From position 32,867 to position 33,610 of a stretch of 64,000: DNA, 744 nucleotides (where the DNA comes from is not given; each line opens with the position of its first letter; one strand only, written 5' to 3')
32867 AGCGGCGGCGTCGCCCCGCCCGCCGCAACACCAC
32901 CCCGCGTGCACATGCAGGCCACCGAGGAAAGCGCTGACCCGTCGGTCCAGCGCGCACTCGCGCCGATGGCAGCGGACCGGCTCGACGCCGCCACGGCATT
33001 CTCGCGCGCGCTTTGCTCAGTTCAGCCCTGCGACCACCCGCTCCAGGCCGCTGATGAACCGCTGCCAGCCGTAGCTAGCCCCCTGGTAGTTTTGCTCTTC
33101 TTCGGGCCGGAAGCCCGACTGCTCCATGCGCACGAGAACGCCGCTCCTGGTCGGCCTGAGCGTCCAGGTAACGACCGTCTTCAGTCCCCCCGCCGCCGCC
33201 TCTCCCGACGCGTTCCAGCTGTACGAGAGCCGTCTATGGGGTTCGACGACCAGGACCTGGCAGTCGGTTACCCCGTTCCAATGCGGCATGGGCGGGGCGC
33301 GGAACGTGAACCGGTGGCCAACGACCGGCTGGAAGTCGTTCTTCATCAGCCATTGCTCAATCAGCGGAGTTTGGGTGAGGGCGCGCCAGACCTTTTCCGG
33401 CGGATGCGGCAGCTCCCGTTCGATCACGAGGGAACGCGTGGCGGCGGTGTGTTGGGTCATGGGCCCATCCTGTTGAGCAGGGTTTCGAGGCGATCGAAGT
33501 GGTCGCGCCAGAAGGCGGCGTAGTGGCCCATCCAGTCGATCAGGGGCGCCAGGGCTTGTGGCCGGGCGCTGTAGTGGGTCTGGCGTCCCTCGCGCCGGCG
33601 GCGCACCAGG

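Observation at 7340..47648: About 40 kb chromosomal integron-like cassette array with more than 30 attC-type sites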

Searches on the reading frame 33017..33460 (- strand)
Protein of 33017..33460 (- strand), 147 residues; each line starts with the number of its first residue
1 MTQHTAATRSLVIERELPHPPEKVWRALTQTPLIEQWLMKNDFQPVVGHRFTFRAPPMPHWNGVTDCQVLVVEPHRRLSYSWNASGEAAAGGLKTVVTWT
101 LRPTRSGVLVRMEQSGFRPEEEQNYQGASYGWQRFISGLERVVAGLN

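Call 24: find_encoding_contigs(protein=window:33017-33460:-, flank=10000, max_places=3)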
Protein window:33017-33460:- (147 aa): 23 contigs read that carry it; 3 places shown.
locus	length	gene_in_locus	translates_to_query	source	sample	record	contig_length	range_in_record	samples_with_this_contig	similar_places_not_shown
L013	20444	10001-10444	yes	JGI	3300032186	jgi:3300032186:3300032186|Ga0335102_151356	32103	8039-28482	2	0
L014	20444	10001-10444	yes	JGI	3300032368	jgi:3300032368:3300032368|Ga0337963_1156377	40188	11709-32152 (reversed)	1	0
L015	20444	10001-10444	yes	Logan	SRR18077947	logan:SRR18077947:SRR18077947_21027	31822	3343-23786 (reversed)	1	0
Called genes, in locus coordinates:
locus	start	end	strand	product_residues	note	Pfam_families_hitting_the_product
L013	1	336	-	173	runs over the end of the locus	PF04978:MST (weak), PF12867:DinB_2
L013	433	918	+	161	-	-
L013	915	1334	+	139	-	-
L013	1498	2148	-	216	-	-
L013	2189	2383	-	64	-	-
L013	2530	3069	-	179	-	PF11127:YgaP-like_TM (faint)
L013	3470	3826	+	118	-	PF12840:HTH_20, PF01022:HTH_5, PF12802:MarR_2 (weak), PF13412:HTH_24 (weak)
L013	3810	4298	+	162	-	PF08327:AHSA1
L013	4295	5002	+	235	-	PF08713:DNA_alkylation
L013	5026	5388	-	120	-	PF03061:4HBT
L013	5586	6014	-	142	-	PF03013:Pyr_excise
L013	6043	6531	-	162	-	-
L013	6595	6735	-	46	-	-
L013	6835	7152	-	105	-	-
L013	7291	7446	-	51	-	-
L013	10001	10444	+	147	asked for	PF10604:Polyketide_cyc2 (weak), PF08327:AHSA1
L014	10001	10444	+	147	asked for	PF10604:Polyketide_cyc2 (weak), PF08327:AHSA1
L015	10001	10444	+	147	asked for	PF10604:Polyketide_cyc2 (weak), PF08327:AHSA1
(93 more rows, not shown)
